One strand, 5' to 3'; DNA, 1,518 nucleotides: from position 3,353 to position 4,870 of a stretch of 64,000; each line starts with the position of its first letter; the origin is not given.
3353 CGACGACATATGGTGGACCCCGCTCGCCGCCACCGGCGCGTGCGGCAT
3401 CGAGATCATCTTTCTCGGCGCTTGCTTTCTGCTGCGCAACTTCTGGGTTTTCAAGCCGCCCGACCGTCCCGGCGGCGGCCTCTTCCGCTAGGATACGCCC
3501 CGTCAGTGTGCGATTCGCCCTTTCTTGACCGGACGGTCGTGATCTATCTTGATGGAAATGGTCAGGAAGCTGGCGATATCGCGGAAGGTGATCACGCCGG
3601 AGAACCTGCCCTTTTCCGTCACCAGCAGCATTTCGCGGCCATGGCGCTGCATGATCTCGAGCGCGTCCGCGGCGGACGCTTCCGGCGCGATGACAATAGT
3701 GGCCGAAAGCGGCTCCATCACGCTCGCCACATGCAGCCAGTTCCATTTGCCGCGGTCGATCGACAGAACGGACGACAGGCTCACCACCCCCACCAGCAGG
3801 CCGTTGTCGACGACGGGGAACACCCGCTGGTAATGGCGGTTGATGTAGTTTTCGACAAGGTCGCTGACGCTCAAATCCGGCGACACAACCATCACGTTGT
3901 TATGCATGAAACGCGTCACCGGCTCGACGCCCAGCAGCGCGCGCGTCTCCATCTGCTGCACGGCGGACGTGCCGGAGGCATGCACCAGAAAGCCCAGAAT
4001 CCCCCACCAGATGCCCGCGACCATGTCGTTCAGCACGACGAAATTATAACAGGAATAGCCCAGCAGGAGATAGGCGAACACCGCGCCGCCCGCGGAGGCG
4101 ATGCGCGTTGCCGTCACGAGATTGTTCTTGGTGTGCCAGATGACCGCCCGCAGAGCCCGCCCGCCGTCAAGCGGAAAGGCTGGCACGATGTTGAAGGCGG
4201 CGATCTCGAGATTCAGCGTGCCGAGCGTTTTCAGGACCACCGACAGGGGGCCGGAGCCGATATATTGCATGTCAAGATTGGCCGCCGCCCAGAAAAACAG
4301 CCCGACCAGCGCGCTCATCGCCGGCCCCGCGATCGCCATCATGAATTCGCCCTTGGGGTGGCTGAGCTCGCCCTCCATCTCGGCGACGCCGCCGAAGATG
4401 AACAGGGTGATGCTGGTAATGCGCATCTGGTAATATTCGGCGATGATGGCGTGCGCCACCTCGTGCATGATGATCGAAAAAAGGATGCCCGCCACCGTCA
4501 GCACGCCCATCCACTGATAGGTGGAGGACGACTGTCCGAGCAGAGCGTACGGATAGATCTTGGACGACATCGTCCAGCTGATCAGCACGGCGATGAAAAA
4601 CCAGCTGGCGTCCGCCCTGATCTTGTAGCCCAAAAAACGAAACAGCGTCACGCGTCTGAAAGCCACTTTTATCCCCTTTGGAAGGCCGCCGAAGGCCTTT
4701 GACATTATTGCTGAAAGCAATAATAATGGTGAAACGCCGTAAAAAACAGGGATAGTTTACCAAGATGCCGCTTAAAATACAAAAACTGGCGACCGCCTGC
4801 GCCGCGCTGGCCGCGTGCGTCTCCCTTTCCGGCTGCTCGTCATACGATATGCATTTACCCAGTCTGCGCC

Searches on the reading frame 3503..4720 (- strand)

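Call 65: search_protein_families(library=pfam, proteins=[window:3503-4720:-], max_evalue=0.00001)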
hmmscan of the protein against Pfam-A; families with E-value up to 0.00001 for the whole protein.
window:3503-4720:- (405 aa): 3 families
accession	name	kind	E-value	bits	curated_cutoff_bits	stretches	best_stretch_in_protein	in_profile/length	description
PF00571.33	CBS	-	2.1e-19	70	24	2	269-320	2-53/57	CBS domain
PF02163.28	Peptidase_M50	-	2.4e-17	63.4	27.2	2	76-147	3-100/221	Peptidase family M50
PF13398.12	Peptidase_M50B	-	8.3e-07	29.3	26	1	79-148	21-90/201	Peptidase M50B-like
